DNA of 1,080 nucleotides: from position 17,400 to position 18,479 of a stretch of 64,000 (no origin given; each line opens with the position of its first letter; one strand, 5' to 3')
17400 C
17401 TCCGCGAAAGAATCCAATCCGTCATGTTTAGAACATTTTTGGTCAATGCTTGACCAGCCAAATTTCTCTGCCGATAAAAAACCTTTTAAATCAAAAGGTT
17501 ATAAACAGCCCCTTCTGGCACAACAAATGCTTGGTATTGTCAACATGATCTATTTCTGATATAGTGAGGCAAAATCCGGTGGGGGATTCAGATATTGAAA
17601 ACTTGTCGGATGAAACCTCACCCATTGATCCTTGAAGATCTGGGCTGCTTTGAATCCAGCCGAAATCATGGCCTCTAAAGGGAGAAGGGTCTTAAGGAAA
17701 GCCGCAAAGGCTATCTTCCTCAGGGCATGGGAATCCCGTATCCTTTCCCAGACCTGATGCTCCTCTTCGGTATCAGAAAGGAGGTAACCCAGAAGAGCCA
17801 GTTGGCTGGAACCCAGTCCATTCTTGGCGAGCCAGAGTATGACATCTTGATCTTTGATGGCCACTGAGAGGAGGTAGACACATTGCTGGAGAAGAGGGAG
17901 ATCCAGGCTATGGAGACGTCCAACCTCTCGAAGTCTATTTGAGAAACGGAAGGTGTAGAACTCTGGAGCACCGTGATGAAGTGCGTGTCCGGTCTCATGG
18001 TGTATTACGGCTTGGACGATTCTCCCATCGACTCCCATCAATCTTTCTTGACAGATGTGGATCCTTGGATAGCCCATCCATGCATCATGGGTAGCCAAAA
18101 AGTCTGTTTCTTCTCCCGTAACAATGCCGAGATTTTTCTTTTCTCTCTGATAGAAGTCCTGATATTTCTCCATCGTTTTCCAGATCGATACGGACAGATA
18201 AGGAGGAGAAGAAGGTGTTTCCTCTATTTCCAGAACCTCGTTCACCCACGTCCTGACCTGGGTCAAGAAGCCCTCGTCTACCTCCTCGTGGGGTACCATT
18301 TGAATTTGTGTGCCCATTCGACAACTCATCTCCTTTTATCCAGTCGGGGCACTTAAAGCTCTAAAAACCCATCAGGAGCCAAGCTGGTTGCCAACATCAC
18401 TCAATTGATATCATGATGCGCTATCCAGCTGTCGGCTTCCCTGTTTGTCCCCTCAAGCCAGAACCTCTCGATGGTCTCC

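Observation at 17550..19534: Convergent two-gene operon of unknowns (402-aa protein plus HExxH-motif protein) facing the helicase-nuclease pair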

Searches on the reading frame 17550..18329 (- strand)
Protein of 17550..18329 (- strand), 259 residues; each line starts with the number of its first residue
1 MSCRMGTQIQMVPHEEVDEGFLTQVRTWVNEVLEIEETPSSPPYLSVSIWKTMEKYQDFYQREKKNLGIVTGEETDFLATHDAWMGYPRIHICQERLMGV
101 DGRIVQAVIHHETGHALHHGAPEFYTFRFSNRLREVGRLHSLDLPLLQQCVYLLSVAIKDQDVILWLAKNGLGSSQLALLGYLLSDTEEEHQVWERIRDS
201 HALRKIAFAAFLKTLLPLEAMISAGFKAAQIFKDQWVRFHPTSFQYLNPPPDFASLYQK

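Call 3: search_protein_families(library=pfam, proteins=[window:17550-18329:-], max_evalue=0.01)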
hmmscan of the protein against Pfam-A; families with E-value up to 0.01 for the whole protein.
window:17550-18329:- (259 aa): 0 families

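Call 4: search_protein_families(library=ncbifam, proteins=[window:17550-18329:-], max_evalue=0.01)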
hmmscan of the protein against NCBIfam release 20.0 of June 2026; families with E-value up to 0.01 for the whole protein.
window:17550-18329:- (259 aa): 0 families

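Call 5: search_protein_families(library=padloc, proteins=[window:17550-18329:-], max_evalue=0.1)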
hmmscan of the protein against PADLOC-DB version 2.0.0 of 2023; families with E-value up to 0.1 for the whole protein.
window:17550-18329:- (259 aa): 1 family
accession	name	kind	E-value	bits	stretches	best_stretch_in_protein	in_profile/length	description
PDLC03644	MTase_III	-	0.0043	13.9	1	52-106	75-132/542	Type III methyltransferase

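Call 6: search_protein_families(library=phrogs, proteins=[window:17550-18329:-], max_evalue=0.1)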
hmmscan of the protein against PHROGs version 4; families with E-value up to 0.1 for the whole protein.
window:17550-18329:- (259 aa): 0 families

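Call 8: search_solved_structures(query=window:17550-18329:-, max_evalue=10)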
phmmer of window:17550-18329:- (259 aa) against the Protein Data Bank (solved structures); distinct sequences matched with E-value up to 10: 1.
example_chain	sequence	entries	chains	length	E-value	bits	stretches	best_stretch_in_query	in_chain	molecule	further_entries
2ogi_A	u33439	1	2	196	0.21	14.2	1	155-207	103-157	Hypothetical protein SAG1661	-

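Call 10: find_homologous_proteins(query=window:17550-18329:-)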
Query window:17550-18329:- (259 aa): 487 proteins with E <= 0.001 among 1020 candidates; the best 120 are listed.
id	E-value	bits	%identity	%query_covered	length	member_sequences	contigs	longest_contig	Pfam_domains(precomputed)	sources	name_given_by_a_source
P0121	1.7e-171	586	100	98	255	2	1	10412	-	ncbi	-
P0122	5.3e-139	480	88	91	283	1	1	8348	-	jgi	jgi:hypothetical protein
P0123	2.0e-136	472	85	93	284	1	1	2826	-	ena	-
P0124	2.8e-136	471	88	90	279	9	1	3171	-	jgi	jgi:hypothetical protein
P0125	6.9e-136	470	87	91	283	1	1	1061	-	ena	-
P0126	2.5e-135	468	88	90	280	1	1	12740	-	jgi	-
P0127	2.7e-135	468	87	90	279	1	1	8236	-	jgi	jgi:hypothetical protein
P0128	4.5e-135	467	86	91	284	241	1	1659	-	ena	-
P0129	1.9e-134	465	87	90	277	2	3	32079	-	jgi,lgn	-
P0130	1.1e-133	463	86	91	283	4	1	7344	-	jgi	-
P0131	2.2e-132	458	86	90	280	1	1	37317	-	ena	-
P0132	5.5e-132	457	86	90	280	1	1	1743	-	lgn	-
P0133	6.1e-132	457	84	91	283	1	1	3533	-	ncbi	-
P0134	1.9e-131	455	85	91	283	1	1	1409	-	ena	-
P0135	2.0e-131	455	83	93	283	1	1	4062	-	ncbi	-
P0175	5.0e-97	342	65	90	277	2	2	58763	-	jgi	jgi:hypothetical protein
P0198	5.3e-94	332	63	90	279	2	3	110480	-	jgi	jgi:hypothetical protein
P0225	2.1e-89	317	57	90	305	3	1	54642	-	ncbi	-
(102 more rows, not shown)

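Call 34: find_encoding_contigs(protein=P0198, flank=8000, max_places=3)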
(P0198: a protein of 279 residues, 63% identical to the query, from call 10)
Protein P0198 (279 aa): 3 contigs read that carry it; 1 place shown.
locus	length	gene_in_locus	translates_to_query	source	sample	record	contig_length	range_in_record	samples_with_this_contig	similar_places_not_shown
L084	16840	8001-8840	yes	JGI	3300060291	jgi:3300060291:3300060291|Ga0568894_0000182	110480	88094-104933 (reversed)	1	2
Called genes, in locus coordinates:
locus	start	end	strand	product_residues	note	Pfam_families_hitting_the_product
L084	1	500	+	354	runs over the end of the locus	PF00174:Oxidored_molyb, PF03404:Mo-co_dimer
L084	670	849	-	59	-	-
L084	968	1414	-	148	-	PF00571:CBS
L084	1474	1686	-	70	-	-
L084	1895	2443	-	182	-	PF14512:TM1586_NiRdase (weak), PF00881:Nitroreductase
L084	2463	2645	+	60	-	-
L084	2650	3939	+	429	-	PF07690:MFS_1, PF11700:ATG22 (weak), PF07690:MFS_1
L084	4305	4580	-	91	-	PF02604:PhdYeFM_antitox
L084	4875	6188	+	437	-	PF05977:MFS_3, PF07690:MFS_1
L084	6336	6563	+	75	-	-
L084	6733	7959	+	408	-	PF04055:Radical_SAM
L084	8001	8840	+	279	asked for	-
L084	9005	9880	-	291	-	PF00561:Abhydrolase_1, PF12146:Hydrolase_4, PF12697:Abhydrolase_6, PF00561:Abhydrolase_1 (weak)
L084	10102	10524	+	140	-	PF04909:Amidohydro_2 (weak)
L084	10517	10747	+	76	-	PF07331:TctB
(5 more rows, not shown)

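Call 35: find_encoding_contigs(protein=P0175, flank=8000, max_places=2)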
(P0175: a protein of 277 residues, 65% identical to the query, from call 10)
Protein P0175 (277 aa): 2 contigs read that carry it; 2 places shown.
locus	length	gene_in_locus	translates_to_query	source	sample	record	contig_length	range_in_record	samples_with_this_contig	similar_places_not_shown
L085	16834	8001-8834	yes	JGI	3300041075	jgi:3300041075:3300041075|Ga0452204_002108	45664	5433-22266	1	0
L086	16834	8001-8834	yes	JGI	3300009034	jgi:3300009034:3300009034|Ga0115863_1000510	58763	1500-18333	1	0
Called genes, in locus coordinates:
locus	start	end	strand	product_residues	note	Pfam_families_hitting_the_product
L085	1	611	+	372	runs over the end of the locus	PF02746:MR_MLE_N, PF13378:MR_MLE_C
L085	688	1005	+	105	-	-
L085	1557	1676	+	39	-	-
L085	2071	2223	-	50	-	-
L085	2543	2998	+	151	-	PF04519:Bactofilin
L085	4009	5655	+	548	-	PF05960:DUF885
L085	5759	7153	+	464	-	-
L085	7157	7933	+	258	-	PF01209:Ubie_methyltran, PF13489:Methyltransf_23, PF13847:Methyltransf_31, PF08241:Methyltransf_11, PF08242:Methyltransf_12 (weak), PF13649:Methyltransf_25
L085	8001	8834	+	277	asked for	-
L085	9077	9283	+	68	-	-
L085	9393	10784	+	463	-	PF00202:Aminotran_3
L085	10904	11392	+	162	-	PF03479:PCC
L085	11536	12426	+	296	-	PF00701:DHDPS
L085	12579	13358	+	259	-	PF03328:HpcH_HpaI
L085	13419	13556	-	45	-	-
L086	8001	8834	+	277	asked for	-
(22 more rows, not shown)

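Call 36: find_encoding_contigs(protein=P0225, flank=8000, max_places=2)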
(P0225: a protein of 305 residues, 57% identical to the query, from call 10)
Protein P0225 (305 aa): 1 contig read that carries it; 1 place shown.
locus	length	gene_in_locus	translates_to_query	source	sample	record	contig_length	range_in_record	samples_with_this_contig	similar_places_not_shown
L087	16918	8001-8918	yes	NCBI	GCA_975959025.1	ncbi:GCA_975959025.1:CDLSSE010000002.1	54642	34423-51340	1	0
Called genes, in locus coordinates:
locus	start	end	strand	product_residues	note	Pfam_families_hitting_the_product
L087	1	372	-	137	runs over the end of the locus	PF00571:CBS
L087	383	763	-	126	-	-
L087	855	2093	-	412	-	PF04055:Radical_SAM, PF16199:Radical_SAM_C (weak)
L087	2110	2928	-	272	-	-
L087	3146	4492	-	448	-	PF01435:Peptidase_M48, PF00515:TPR_1 (faint), PF07719:TPR_2 (faint), PF13432:TPR_16 (faint), PF14559:TPR_19 (weak)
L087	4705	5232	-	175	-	-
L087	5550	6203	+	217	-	PF04519:Bactofilin, PF13620:CarboxypepD_reg, PF13715:CarbopepD_reg_2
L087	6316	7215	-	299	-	PF04389:Peptidase_M28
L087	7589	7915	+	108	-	PF07883:Cupin_2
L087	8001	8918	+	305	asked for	-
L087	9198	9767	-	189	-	PF00226:DnaJ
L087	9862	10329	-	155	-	PF13237:Fer4_10 (weak), PF13247:Fer4_11, PF14697:Fer4_21 (weak), PF12838:Fer4_7 (weak), PF13187:Fer4_9 (weak), PF25160:LdpA_Fe-S-bd (weak), PF12837:Fer4_6, PF00037:Fer4, +2 more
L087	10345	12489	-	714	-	PF04879:Molybdop_Fe4S4, PF00384:Molybdopterin, PF01568:Molydop_binding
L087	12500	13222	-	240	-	PF13938:DUF4213, PF04016:DUF364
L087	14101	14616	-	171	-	PF00702:Hydrolase (weak), PF13419:HAD_2 (weak), PF08282:Hydrolase_3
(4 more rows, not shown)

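Call 37: predict_structure(alignment_id=A4)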
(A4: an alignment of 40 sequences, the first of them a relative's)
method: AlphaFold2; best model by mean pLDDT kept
length: 283 residues; sequences in the alignment: 40
mean_pLDDT: 87.8   pTM: 0.87
mean pLDDT of the five models: 87.8, 86.8, 86.6, 86.5, 83.3
residues with pLDDT >= 90: 192; 70-90: 63; 50-70: 21; < 50: 7
segments of 3 or more residues with pLDDT < 50: 1-4, 71-73
pLDDT, mean of each block of 10 residues (from residue 1): 59 87 94 74 78 88 72 60 75 92 96 87 78 95 92 94 94 96 95 95 95 97 94 98 97 96 91 95 76
secondary structure, 60 per line:
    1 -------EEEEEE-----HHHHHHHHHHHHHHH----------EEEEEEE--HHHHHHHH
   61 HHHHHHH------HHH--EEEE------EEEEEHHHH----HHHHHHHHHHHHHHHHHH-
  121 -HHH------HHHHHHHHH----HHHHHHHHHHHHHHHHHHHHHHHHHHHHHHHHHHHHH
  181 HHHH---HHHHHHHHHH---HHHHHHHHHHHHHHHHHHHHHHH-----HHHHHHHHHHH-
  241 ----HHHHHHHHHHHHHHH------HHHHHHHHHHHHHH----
elements in order: E8-13 H19-33 E44-50 H53-67 E79-82 E89-93 H94-97 H102-119 H131-139 H144-184 H188-197 H201-223 H229-239 H245-259 H266-279
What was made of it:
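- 17970..18008 (-): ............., the candidate metal-binding HExxHxxxH helix. In the model this lies in helix 102-119 (call 37).
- On Zincin (HExxH) metallopeptidases: The motif lies in helix 102-119 (call 37).
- Model pLDDT 87.8 (call 37).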

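Call 43: search_solved_structures(query=A4, max_evalue=10, show_alignments=2)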
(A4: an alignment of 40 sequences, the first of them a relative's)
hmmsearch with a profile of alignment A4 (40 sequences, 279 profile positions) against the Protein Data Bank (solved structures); distinct sequences matched with E-value up to 10: 2.
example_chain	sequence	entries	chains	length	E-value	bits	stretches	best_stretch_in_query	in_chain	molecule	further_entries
2opw_A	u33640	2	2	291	0.061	15.9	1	108-150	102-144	PHYHD1 protein | Phytanoyl-CoA dioxygenase domain-containing protein 1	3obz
2ogi_A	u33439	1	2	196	0.51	12.9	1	152-203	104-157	Hypothetical protein SAG1661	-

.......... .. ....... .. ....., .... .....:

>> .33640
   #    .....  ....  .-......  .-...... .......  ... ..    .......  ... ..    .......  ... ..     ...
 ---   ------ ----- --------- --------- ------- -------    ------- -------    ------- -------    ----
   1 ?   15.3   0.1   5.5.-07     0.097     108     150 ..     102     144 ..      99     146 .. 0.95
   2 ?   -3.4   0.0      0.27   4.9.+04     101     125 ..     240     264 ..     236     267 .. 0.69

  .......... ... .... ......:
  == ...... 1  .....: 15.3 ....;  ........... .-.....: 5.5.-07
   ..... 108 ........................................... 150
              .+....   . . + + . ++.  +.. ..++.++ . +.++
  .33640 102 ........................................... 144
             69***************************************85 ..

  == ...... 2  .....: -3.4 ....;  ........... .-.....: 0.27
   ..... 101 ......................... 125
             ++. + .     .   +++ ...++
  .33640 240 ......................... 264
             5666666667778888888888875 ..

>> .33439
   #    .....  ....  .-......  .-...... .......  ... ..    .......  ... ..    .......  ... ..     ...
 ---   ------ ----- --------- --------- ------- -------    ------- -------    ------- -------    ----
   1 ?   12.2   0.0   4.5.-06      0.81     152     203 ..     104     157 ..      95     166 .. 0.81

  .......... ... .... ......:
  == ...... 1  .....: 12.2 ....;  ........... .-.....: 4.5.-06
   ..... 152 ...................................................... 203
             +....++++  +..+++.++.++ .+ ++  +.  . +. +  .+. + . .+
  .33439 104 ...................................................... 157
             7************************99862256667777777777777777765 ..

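Call 64: search_protein_families(library=pfam, alignment_id=A4, max_evalue=1)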
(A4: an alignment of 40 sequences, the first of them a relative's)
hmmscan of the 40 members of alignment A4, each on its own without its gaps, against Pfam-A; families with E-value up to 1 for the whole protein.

A. member 1, P0122 (283 aa): 0 families

B. families by the number of members that match (of 40 scanned): 13 families
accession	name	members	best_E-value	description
PF00293.34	NUDIX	3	0.0053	NUDIX domain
PF09039.17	HTH_Tnp_Mu_2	2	0.019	Mu DNA binding, I gamma subdomain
PF12044.14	Metallopep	2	0.18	Putative peptidase family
PF23234.1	WH4_Lhr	1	0.0081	Large helicase-related protein, winged-helix domain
PF04358.19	DsrC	1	0.028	DsrC like protein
PF03590.20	AsnA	1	0.037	Aspartate-ammonia ligase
PF19449.4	DUF5987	1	0.038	Family of unknown function (DUF5987)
PF07308.18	DUF1456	1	0.12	Protein of unknown function (DUF1456)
PF03959.19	FSH1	1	0.13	Serine hydrolase (FSH1)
PF09830.14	ATP_transf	1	0.14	ATP adenylyltransferase C-terminal domain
PF02128.21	Peptidase_M36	1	0.14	Fungalysin metallopeptidase (M36)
PF02262.21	Cbl_N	1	0.18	CBL proto-oncogene N-terminal domain 1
PF10263.15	SprT-like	1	0.34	SprT-like family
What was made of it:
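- On YbeY (UPF0054): No Pfam or NCBIfam match (calls 3, 4, 64).
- Closest known: Zincin-like HExxH metallohydrolases: YbeY. Different: There is no Pfam or NCBIfam hit (calls 3, 4, 64).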

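Call 69: find_encoding_contigs(protein=P0121, flank=10000, max_places=3)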
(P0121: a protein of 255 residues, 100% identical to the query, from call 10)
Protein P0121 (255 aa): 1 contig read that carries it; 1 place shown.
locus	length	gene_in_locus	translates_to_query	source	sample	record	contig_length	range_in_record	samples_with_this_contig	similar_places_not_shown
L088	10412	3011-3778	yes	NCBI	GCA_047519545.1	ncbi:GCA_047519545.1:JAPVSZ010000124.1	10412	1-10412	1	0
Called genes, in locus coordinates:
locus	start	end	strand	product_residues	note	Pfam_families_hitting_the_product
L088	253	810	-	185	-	PF11008:DUF2846 (faint)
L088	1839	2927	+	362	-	-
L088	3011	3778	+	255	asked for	-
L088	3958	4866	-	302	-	PF12705:PDDEXK_1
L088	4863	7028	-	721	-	PF23139:OB_YrrC, PF14490:HHH_RecD2, PF09848:SLFN-g3_helicase (weak), PF13245:AAA_19, PF13604:AAA_30, PF01443:Viral_helicase1 (weak), PF18335:SH3_13, PF13538:UvrD_C_2, +3 more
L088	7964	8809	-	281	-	-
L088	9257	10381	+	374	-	PF14659:Phage_int_SAM_3, PF00589:Phage_integrase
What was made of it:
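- The source is a MAG (call 69).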

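Call 71: fold_search(model_id=the predicted structure, library=pdb)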
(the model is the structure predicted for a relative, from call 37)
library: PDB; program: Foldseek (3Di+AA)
matches with E <= 10: 193; with E <= 0.001: 0
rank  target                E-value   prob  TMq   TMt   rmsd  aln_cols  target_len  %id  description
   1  7xyo_A                2.2e-01  0.44  0.32  0.21  13.0       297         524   13  Crystal Structure of a M61 aminopeptidase family member from Myxococcus fulvus (released 2023-06-07)
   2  4l7a_B                2.5e-01  0.21  0.24  0.25  16.5       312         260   10  Crystal structure of a putative zinc-binding metallo-peptidase (BACCAC_01431) from Bacteroides caccae ATCC 43185 at 2. (released 2013-07-03)
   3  8oyy_A                3.5e-01  0.11  0.15  0.18  18.5       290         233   13  De novo designed soluble GPCR-like fold GLF_32 (released 2023-10-18)
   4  7y7o                  6.0e-01  0.57  0.26  0.45   8.7       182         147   15  Crystal structure of metallo-endoribonuclease YbeY from Staphylococcus aureus (released 2023-03-08)
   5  1xm5_C                8.4e-01  0.20  0.20  0.31   9.2       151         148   14  Crystal structure of metal-dependent hydrolase ybeY from E. coli, Pfam UPF0054 (released 2004-10-12)
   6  8oyy_B                8.8e-01  0.08  0.16  0.18  18.6       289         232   13  De novo designed soluble GPCR-like fold GLF_32 (released 2023-10-18)
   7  1xm5_A                9.3e-01  0.18  0.20  0.31   9.2       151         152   14  Crystal structure of metal-dependent hydrolase ybeY from E. coli, Pfam UPF0054 (released 2004-10-12)
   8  6e9v_A                1.2e+00  0.15  0.25  0.30  16.2       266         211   16  DHF79 filament (released 2018-11-21)
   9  7vg4_C                1.2e+00  0.07  0.15  0.19  20.0       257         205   12  10,5-methenyltetrahydrofolate cyclohydrolase from Methylobacterium extorquens AM1 strain (released 2022-07-06)
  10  9jrt_A                1.2e+00  0.02  0.10  0.08  28.8       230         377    7  Structural Insights into Selective Antagonism of TG6-129 and EP2 Prostaglandin Receptor (released 2025-10-22)
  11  7wss_A                1.3e+00  0.16  0.30  0.19  13.9       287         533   12  Collagenase from Grimontia (Vibrio) hollisae 1706B (released 2022-06-29)
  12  6gy6_B                1.3e+00  0.03  0.12  0.11  47.5       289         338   11  XaxAB pore complex from Xenorhabdus nematophila (released 2018-07-25)
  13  8exq_A                1.4e+00  0.05  0.15  0.09  20.4       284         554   10  Cryo-EM structure of S. aureus BlaR1 with C1 symmetry (released 2023-01-11)
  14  8fbi                  1.5e+00  0.08  0.15  0.15  15.0       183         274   11  Improving the secretion of designed protein assemblies through negative design of cryptic transmembrane domains (released 2023-03-22)
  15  8qqk_C                1.7e+00  0.12  0.16  0.21  16.3       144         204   13  Cryo-EM structure of E. coli cytochrome bo3 quinol oxidase assembled in peptidiscs (released 2024-04-24)
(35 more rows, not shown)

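Call 72: find_related_loci(query=A4, collection=metagenome_contigs, flank=6000)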
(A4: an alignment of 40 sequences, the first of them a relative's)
Query A4 (283 aa) in metagenome_contigs; peptide patterns used: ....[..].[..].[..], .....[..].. (x = any residue, [..] = any of these).
288 stretches matched a pattern; 257 encode a relative of the query (tblastn E <= 1e-3); the best 80 are kept; 80 distinct loci.
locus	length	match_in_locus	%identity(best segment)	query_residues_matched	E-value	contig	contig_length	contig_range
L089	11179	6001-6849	92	1-283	0e+0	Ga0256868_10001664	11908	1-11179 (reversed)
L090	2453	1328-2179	93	1-283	0e+0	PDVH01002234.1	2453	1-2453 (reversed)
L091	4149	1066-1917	92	1-283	0e+0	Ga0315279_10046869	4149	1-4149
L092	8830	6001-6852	92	1-283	4e-180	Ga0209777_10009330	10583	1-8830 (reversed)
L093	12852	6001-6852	92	1-283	2e-179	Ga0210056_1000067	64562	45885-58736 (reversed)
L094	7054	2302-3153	92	1-283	3e-180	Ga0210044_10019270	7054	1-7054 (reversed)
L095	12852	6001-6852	92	1-283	2e-179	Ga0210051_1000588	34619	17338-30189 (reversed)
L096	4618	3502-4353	92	1-283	0e+0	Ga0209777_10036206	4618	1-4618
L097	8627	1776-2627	91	1-283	5e-177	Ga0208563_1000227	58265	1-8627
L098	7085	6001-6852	91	1-283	2e-177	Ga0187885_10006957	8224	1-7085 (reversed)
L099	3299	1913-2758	91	1-281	0e+0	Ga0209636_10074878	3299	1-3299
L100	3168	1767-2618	91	1-283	0e+0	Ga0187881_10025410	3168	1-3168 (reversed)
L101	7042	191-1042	90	1-283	6e-177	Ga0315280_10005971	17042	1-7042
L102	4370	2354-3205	90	1-283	0e+0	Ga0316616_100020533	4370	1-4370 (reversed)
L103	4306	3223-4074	91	1-283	0e+0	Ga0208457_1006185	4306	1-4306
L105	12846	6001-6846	90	1-281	8e-175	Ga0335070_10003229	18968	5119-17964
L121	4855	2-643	93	70-283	3e-136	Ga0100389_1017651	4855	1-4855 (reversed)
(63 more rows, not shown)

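Call 73: find_related_loci(query=A4, collection=viral_contigs, flank=5000)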
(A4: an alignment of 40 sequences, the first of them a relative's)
Query A4 (283 aa) in viral_contigs; peptide patterns used: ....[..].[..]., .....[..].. (x = any residue, [..] = any of these).
1 stretches matched a pattern, but none encodes a relative of the query by tblastn (E <= 1e-3).

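Call 79: search_dna_similar(query=P0122, collection=plasmids, mode=protein, max_rows=10)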
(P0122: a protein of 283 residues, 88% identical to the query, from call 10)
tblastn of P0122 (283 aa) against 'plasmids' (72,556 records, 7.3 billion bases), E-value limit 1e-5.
No match.

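Call 81: search_dna_similar(query=P0122, collection=phages, mode=protein, max_rows=10)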
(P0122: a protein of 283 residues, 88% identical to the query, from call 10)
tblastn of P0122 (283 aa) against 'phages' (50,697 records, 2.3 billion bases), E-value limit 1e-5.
No match.
